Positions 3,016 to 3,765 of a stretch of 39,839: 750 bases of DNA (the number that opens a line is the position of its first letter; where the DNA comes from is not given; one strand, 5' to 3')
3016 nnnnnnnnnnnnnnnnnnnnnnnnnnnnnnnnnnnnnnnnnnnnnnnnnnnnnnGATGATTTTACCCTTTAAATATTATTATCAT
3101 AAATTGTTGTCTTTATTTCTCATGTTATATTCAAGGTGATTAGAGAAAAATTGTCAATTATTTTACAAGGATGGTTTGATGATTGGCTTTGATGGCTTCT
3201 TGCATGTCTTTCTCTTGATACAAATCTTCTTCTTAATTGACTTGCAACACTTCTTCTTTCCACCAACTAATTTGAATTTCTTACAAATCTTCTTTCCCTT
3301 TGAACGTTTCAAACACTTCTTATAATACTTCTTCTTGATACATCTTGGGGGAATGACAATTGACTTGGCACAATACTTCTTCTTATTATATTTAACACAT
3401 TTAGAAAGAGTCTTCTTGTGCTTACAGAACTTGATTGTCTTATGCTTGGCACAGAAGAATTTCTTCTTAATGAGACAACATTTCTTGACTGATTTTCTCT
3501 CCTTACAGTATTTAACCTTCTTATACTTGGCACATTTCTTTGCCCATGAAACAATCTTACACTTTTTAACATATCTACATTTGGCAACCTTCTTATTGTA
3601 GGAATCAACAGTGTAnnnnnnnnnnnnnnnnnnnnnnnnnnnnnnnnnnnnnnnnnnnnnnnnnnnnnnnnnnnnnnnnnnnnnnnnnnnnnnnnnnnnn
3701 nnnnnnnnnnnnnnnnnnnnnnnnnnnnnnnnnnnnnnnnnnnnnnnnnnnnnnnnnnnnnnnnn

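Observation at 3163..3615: Unannotated Lys/Cys-rich 9-residue periodic ORF abutting the large assembly gap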

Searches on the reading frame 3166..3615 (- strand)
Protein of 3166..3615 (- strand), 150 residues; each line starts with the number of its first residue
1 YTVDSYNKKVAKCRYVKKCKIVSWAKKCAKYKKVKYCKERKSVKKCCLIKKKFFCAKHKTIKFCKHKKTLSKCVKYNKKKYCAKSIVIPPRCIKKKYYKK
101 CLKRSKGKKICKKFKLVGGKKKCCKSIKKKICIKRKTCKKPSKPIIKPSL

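Call 7: search_protein_families(library=pfam, proteins=[window:3166-3615:-], max_evalue=0.1)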
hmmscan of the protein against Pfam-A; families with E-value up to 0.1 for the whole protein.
window:3166-3615:- (150 aa): 0 families

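Call 9: find_homologous_proteins(query=window:3166-3615:-, max_evalue=0.01)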
Query window:3166-3615:- (150 aa): 2 proteins with E <= 0.01 among 51 candidates.
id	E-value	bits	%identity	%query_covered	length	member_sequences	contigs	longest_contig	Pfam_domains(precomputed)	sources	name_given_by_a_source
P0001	7.4e-7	48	76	17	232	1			-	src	-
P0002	1.8e-6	47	80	17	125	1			-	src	-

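Call 11: find_encoding_contigs(protein=P0001, flank=10000)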
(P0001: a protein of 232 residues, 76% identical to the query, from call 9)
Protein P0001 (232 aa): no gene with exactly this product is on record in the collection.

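Call 12: find_encoding_contigs(protein=P0002, flank=10000)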
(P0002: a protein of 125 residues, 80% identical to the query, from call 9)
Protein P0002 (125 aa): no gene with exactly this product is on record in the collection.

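Call 13: list_cluster_members(proteins=[P0001, P0002])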
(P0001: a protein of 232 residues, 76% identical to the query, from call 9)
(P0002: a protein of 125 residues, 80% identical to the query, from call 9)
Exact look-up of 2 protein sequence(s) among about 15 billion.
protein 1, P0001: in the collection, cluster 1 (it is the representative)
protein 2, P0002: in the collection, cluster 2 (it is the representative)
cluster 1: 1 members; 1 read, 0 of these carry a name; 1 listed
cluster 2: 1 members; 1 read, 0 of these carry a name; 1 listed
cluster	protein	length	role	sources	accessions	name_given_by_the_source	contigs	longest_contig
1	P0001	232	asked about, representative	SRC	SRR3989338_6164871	-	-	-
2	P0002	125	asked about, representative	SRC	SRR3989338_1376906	-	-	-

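Call 22: find_homologous_proteins(query=P0001, max_evalue=0.01)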
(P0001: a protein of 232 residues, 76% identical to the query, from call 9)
Query P0001 (232 aa): 2 proteins with E <= 0.01 among 237 candidates.
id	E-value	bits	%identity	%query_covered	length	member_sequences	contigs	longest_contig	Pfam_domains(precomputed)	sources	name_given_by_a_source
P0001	2.0e-140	484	100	100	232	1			-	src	-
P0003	1.6e-43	167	48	96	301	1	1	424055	-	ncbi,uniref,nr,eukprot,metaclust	ncbi:predicted protein [Naegleria gruberi]|uniref:Predicted protein n=1 Tax=Naegleria gruberi TaxID=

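Call 24: find_encoding_contigs(protein=P0003, flank=10000, max_places=4)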
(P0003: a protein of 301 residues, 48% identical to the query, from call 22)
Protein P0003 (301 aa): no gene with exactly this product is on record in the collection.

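Call 36: search_protein_representatives(alignment_id=A2)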
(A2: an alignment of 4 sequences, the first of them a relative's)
Query: 4 sequences, 317 profile positions. Proteins with E-value up to 0.001 (for the whole library): 12; up to 1e-10: 10; up to 1e-30: 4. The best 12 are listed.
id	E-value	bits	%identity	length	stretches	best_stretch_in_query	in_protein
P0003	1.3e-148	510.9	-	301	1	1-317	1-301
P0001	3.0e-121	421.0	-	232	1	1-226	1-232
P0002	8.5e-60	219.2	-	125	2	1-80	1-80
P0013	3.8e-42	161.2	-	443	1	180-314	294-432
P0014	6.6e-25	104.6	-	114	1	5-113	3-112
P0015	1.1e-22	97.3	-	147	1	200-313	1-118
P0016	3.2e-20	89.2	-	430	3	10-262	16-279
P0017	1.3e-15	74.0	-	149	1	10-145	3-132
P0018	1.7e-13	67.0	-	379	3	42-235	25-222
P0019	1.8e-11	60.4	-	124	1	44-110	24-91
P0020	1.9e-10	57.1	-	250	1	36-132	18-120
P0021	5.5e-07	45.7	-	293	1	37-309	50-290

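Call 37: predict_structure(alignment_id=A2)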
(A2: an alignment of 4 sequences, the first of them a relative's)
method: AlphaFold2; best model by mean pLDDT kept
length: 301 residues; sequences in the alignment: 4
mean_pLDDT: 39.5   pTM: 0.17
mean pLDDT of the five models: 39.5, 37.4, 35.0, 34.4, 33.6
residues with pLDDT >= 90: 0; 70-90: 6; 50-70: 38; < 50: 257
segments of 3 or more residues with pLDDT < 50: 20-138, 140-154, 165-167, 182-301
pLDDT, mean of each block of 10 residues (from residue 1): 63 62 38 33 30 35 37 35 41 42 43 41 32 38 37 55 54 60 40 29 32 32 31 35 33 32 40 38 30 36 34
secondary structure, 60 per line:
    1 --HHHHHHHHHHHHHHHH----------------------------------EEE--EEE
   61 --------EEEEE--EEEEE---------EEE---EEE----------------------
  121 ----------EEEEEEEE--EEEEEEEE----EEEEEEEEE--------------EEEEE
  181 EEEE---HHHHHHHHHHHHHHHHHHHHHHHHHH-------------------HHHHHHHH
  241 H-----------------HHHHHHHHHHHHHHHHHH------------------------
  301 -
elements in order: H3-18 E53-55 E58-60 E69-73 E76-80 E90-92 E96-98 E131-138 E141-148 E153-161 E176-184 H188-213 H233-241 H259-276

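Call 39: list_cluster_members(proteins=[P0013, P0014, P0015, P0016, P0017, P0018, P0019, P0020, P0021])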
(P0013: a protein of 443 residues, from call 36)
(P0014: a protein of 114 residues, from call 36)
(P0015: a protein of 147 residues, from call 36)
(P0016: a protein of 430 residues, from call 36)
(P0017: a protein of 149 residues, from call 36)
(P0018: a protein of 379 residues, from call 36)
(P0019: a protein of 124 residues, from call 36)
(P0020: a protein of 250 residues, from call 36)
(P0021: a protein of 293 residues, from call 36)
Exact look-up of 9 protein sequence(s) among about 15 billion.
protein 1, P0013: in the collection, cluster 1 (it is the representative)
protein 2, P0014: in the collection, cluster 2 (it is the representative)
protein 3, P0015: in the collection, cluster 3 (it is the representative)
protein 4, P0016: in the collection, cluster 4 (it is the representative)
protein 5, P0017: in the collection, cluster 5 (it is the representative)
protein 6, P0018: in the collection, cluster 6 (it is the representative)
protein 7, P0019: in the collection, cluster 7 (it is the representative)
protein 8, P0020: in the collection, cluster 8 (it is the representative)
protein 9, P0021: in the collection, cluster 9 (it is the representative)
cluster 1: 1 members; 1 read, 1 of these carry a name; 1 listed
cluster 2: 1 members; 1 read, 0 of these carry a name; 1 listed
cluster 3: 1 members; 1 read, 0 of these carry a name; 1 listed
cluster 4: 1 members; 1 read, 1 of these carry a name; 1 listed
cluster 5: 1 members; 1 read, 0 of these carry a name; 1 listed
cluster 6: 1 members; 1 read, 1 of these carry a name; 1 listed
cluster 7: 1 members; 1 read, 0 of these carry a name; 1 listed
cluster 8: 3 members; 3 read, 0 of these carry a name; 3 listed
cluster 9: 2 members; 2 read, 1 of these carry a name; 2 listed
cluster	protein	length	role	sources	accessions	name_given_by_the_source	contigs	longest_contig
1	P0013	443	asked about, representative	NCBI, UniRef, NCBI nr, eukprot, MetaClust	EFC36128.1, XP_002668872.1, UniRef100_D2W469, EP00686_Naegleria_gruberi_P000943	predicted protein [Naegleria gruberi] | Predicted protein n=1 Tax=Naegleria gruberi TaxID=5762 RepID=D2W469_NAEGR | uncharacterized protein NAEGRDRAFT_76199 [Naegleria gruberi]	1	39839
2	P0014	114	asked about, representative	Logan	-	-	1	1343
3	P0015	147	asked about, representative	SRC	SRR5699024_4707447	-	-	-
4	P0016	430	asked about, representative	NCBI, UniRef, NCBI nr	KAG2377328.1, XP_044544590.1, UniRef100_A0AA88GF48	hypothetical protein C9374_009239 [Naegleria lovaniensis] | Uncharacterized protein n=1 Tax=Naegleria lovaniensis TaxID=51637 RepID=A0AA88GF48_NAELO | uncharacterized protein C9374_009239 [Naegleria lovaniensis]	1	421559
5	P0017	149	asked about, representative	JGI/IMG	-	-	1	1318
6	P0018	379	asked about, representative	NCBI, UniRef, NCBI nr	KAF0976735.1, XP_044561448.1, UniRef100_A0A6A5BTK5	hypothetical protein FDP41_004030 [Naegleria fowleri] | Uncharacterized protein n=1 Tax=Naegleria fowleri TaxID=5763 RepID=A0A6A5BTK5_NAEFO | uncharacterized protein FDP41_004030 [Naegleria fowleri]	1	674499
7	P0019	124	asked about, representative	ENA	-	-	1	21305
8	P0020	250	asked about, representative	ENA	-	-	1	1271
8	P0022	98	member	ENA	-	-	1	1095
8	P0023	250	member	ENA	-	-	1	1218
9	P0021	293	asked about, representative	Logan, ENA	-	-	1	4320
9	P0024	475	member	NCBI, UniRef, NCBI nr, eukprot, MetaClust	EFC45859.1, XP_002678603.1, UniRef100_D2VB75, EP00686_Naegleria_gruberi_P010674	predicted protein [Naegleria gruberi] | Predicted protein n=1 Tax=Naegleria gruberi TaxID=5762 RepID=D2VB75_NAEGR | uncharacterized protein NAEGRDRAFT_66117 [Naegleria gruberi]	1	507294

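Call 42: find_encoding_contigs(protein=P0018, flank=8000, max_places=3)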
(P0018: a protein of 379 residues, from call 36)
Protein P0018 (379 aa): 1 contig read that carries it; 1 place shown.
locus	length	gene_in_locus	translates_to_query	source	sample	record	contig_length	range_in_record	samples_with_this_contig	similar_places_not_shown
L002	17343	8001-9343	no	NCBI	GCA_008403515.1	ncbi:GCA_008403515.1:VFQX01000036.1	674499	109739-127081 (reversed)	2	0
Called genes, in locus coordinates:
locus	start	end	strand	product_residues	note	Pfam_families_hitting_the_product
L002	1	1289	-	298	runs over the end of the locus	PF00503:G-alpha, PF00646:F-box (weak), PF12937:F-box-like (weak)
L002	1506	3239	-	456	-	PF00501:AMP-binding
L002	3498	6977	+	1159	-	PF00439:Bromodomain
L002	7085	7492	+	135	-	PF01282:Ribosomal_S24e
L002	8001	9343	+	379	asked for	-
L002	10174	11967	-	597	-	PF00023:Ank (faint), PF13606:Ank_3 (faint), PF13637:Ank_4 (faint), PF13857:Ank_5 (faint), PF12796:Ank_2 (weak)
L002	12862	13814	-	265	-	-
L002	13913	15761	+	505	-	PF16796:Microtub_bd, PF00225:Kinesin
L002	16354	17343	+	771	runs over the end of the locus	-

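Call 43: find_encoding_contigs(protein=P0016, flank=8000, max_places=3)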
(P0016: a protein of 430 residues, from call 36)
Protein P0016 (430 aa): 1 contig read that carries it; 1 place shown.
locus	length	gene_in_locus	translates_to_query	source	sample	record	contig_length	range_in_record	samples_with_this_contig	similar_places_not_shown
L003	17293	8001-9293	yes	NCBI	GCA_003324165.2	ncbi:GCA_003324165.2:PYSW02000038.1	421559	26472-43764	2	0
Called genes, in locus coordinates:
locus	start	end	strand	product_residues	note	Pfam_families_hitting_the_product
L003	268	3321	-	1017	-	PF00648:Peptidase_C2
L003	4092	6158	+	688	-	-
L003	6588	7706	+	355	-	-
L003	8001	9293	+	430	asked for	-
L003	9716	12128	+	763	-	PF13510:Fer2_4 (weak), PF10588:NADH-G_4Fe-4S_3, PF12838:Fer4_7 (weak), PF13183:Fer4_8 (weak), PF13187:Fer4_9 (weak), PF13237:Fer4_10 (weak), PF02906:Fe_hyd_lg_C, PF02256:Fe_hyd_SSU, +1 more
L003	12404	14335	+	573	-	-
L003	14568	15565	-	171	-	-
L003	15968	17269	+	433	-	PF23914:TPR_CcmH_CycH (faint), PF13424:TPR_12 (faint), PF14559:TPR_19 (faint), PF00515:TPR_1 (faint), PF07719:TPR_2 (faint), PF13176:TPR_7 (faint), PF13181:TPR_8 (faint), PF25063:ARM_TT21_C (weak), +5 more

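Call 44: find_encoding_contigs(protein=P0019, flank=10000, max_places=3)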
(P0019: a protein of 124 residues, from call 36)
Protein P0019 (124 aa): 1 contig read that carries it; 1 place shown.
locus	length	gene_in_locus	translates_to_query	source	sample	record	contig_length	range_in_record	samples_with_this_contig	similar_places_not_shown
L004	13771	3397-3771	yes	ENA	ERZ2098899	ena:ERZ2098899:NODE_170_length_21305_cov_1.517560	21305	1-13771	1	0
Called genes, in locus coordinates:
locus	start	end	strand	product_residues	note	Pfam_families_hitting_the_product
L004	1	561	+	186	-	?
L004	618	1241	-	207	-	-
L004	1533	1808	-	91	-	-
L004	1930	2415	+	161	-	-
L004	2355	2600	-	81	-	-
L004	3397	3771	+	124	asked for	-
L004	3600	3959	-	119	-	-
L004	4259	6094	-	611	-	PF00503:G-alpha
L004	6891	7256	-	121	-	-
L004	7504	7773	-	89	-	PF00319:SRF-TF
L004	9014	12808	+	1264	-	PF08238:Sel1 (faint)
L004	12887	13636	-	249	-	-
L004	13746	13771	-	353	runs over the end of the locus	PF09423:PhoD, PF19050:PhoD_2 (weak)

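Call 57: search_protein_families(library=pfam, proteins=[P0003, P0016, P0018, P0024, P0021, P0001, P0015], max_evalue=1)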
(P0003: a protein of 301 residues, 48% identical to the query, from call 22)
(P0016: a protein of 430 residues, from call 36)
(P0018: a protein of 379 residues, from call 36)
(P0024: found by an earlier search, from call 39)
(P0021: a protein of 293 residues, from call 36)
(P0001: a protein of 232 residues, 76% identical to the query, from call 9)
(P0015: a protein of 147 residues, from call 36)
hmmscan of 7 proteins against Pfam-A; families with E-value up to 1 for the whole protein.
P0003 (301 aa): 0 families

P0016 (430 aa): 0 families

P0018 (379 aa): 0 families

P0024 (475 aa): 0 families

P0021 (293 aa): 0 families

P0001 (232 aa): 0 families

P0015 (147 aa): 0 families

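Call 62: search_solved_structures(query=A3, max_evalue=1)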
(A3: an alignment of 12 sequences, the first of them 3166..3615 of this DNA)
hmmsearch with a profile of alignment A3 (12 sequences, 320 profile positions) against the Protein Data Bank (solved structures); distinct sequences matched with E-value up to 1: 0.

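Call 66: find_related_loci(query=A4, collection=metagenome_contigs, flank=4000)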
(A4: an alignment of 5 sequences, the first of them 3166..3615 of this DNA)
Query A4 (150 aa) in metagenome_contigs; peptide patterns used: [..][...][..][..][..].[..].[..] (x = any residue, [..] = any of these).
212 stretches matched a pattern, but none encodes a relative of the query by tblastn (E <= 1e-3).

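Call 69: predict_structure(alignment_id=A3)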
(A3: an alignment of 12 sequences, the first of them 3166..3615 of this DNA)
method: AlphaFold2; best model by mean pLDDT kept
length: 150 residues; sequences in the alignment: 12
mean_pLDDT: 49.5   pTM: 0.27
mean pLDDT of the five models: 49.5, 47.2, 38.1, 37.1, 36.4
residues with pLDDT >= 90: 0; 70-90: 19; 50-70: 32; < 50: 99
segments of 3 or more residues with pLDDT < 50: 1-49, 89-106, 108-111, 113-139
pLDDT, mean of each block of 10 residues (from residue 1): 40 36 36 38 41 68 70 75 62 41 44 46 44 41 60
secondary structure, 60 per line:
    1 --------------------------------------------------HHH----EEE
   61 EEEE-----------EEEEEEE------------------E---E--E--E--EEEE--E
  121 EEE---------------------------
elements in order: E58-64 E76-82 E114-117 E120-123

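Call 70: find_related_loci(query=A4, collection=viral_contigs, flank=3000)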
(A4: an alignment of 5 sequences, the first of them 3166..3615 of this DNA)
Query A4 (150 aa) in viral_contigs; peptide patterns used: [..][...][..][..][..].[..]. (x = any residue, [..] = any of these).
195 stretches matched a pattern, but none encodes a relative of the query by tblastn (E <= 1e-3).

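Call 83: fold_search(model_id=the predicted structure, library=pdb)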
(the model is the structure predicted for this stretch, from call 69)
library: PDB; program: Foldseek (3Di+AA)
matches with E <= 10: 0; with E <= 0.001: 0
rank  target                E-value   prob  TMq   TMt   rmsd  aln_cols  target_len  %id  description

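Call 84: find_encoding_contigs(protein=P0014, flank=10000, max_places=6)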
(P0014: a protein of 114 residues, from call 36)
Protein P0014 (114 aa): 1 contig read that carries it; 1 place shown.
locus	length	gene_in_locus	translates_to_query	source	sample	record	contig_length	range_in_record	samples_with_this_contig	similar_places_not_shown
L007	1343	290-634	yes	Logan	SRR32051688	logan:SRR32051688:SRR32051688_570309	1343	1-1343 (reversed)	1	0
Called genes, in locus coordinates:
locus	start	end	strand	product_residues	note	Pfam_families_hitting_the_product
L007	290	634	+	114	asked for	-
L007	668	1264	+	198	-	-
